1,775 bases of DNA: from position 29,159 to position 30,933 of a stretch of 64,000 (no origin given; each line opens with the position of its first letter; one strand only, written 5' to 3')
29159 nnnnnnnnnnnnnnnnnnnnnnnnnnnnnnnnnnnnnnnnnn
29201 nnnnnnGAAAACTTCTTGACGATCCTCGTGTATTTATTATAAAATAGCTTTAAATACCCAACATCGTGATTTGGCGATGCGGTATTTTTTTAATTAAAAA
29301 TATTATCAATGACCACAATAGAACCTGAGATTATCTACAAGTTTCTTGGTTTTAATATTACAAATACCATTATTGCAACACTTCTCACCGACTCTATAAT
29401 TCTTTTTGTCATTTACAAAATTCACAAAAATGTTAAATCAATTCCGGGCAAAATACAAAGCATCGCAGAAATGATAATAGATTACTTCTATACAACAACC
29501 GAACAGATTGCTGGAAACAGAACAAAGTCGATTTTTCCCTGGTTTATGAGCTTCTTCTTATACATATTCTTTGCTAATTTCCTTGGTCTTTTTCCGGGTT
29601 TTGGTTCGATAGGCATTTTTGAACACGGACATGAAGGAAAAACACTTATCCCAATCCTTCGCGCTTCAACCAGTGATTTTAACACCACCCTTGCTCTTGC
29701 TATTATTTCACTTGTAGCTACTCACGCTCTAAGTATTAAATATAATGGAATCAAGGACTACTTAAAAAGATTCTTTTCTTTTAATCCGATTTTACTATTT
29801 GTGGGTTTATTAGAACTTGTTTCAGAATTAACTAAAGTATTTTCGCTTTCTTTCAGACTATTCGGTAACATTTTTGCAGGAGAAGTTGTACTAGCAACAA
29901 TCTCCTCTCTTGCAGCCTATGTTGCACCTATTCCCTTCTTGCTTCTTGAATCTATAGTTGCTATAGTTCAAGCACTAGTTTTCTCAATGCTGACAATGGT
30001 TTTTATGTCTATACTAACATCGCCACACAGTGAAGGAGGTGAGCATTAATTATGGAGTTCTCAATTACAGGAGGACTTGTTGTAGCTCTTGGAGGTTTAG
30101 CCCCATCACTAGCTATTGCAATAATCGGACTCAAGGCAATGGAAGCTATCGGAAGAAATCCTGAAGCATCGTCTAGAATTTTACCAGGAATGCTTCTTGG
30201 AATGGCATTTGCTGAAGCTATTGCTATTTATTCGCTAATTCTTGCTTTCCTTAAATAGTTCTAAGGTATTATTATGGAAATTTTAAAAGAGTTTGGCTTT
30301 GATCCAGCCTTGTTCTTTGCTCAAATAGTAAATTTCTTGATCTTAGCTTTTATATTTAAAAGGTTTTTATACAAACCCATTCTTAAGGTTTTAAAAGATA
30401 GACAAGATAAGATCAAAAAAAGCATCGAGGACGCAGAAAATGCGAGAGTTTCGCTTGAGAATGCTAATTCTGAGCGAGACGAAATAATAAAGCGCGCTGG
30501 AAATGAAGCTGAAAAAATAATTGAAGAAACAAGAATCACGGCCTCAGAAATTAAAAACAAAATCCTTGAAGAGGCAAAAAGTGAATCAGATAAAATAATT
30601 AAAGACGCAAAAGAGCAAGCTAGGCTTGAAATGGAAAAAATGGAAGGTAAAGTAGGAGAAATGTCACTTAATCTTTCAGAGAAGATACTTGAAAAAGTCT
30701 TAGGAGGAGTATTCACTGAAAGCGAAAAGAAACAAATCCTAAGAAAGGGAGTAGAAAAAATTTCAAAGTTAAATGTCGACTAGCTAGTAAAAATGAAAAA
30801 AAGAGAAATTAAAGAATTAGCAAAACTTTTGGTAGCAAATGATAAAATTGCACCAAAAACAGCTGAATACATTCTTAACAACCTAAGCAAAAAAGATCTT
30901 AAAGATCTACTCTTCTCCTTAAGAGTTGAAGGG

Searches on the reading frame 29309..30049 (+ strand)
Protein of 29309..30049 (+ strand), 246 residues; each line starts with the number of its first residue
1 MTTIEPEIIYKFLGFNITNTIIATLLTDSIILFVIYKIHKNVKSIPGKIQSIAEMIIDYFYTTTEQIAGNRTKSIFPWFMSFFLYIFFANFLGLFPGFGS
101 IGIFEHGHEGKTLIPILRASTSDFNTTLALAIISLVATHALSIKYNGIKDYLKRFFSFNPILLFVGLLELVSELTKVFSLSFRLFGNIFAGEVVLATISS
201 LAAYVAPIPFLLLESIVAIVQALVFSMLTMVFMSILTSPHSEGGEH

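Call 8: search_protein_families(library=pfam, proteins=[window:29309-30049:+], max_evalue=0.001)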
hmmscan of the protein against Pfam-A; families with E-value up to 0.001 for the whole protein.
window:29309-30049:+ (246 aa): 1 family
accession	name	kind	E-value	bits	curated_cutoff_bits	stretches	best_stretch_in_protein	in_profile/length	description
PF00119.25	ATP-synt_A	-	7.2e-45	154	33.9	1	24-234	4-217/217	ATP synthase A chain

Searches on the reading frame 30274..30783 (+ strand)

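Call 8: search_protein_families(library=pfam, proteins=[window:30274-30783:+], max_evalue=0.001)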
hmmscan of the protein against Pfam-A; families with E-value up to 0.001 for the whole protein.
window:30274-30783:+ (169 aa): 2 families
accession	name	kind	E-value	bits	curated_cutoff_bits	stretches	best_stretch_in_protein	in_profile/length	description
PF00430.23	ATP-synt_B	-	2e-20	73.6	28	1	14-140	2-132/132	ATP synthase B/B' CF(0)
PF13767.11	DUF4168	-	0.00085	20.7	25.8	1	36-104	15-88/95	Domain of unknown function (DUF4168)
